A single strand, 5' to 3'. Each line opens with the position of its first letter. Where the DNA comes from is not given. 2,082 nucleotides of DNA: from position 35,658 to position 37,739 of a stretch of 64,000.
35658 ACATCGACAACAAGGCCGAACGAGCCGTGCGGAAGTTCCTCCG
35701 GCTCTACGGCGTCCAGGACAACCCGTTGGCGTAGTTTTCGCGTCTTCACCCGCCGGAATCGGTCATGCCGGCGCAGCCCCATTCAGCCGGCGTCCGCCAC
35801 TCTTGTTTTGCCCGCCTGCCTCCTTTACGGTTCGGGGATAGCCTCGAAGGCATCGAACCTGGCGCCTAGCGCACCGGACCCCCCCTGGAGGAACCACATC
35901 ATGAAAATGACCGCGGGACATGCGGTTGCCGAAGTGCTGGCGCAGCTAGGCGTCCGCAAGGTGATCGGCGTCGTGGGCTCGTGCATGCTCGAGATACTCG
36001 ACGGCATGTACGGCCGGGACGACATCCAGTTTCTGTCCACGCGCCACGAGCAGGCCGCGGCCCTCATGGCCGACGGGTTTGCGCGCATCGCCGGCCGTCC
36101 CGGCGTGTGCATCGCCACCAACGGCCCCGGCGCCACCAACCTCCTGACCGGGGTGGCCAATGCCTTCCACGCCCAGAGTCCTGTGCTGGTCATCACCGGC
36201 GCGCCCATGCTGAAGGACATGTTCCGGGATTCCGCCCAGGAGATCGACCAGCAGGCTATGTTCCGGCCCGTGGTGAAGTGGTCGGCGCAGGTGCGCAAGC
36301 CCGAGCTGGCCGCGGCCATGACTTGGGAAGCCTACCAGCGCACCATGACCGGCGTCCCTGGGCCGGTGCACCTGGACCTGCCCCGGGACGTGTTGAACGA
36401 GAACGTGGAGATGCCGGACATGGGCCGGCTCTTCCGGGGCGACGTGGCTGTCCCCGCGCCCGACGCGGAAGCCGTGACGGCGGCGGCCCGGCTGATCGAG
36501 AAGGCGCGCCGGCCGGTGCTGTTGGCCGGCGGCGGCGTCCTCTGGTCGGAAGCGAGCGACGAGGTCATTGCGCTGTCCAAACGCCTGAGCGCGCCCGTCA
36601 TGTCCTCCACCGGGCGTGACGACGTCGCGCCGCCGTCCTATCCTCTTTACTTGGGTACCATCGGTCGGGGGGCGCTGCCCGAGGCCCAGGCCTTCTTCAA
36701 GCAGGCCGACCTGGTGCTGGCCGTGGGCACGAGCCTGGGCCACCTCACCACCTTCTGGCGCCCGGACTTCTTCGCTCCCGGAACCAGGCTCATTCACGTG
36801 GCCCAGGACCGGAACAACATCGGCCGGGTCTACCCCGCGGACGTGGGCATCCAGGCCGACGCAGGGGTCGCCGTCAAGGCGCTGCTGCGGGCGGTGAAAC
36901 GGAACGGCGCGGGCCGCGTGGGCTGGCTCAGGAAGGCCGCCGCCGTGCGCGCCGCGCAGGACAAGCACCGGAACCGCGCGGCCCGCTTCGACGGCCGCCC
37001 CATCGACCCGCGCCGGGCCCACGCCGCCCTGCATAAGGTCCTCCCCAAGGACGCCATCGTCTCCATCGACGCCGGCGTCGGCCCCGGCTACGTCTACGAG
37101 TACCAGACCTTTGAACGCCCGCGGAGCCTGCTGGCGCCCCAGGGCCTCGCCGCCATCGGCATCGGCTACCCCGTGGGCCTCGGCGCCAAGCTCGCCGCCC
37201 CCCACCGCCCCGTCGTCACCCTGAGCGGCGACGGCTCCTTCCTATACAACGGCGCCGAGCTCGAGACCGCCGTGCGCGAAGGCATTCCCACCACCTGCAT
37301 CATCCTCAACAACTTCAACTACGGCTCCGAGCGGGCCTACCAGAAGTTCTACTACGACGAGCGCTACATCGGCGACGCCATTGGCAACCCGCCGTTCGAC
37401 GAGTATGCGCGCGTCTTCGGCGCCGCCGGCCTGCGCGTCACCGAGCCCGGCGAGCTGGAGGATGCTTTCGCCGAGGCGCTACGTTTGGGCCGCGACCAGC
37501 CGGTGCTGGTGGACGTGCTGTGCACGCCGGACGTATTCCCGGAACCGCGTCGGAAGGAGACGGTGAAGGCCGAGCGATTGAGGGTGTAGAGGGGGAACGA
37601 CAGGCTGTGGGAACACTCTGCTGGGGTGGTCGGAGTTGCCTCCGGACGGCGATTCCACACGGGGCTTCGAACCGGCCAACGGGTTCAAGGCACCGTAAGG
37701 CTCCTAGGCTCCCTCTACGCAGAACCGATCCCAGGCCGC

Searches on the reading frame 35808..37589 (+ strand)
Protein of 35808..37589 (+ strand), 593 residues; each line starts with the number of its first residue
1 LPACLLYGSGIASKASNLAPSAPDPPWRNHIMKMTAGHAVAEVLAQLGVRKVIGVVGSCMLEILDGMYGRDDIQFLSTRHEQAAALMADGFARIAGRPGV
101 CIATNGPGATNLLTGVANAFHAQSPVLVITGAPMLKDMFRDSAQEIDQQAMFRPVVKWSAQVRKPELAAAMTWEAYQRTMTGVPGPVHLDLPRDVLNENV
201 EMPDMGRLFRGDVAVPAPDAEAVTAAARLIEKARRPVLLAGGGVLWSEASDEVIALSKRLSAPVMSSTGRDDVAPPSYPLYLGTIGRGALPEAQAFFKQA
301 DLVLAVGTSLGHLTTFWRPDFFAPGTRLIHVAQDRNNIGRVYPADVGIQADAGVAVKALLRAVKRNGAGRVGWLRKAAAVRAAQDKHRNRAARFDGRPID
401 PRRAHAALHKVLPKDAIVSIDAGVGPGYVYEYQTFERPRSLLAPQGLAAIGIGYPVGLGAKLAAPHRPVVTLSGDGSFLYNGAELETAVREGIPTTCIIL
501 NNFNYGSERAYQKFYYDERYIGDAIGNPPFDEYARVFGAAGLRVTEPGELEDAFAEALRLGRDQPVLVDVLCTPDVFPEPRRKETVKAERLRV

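Call 11: search_protein_families(library=pfam, proteins=[window:35808-37589:+], max_evalue=0.001)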
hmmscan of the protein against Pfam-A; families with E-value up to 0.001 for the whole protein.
window:35808-37589:+ (593 aa): 3 families
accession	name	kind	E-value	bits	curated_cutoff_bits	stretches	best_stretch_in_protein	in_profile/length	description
PF02776.23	TPP_enzyme_N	-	6e-38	129.7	26.8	1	34-151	1-119/119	Thiamine pyrophosphate enzyme, N-terminal TPP binding domain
PF02775.26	TPP_enzyme_C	-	5.7e-36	124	21.9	1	426-570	6-151/151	Thiamine pyrophosphate enzyme, C-terminal TPP binding domain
PF00205.28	TPP_enzyme_M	-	9.9e-35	119.7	30.4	1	223-359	1-137/137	Thiamine pyrophosphate enzyme, central domain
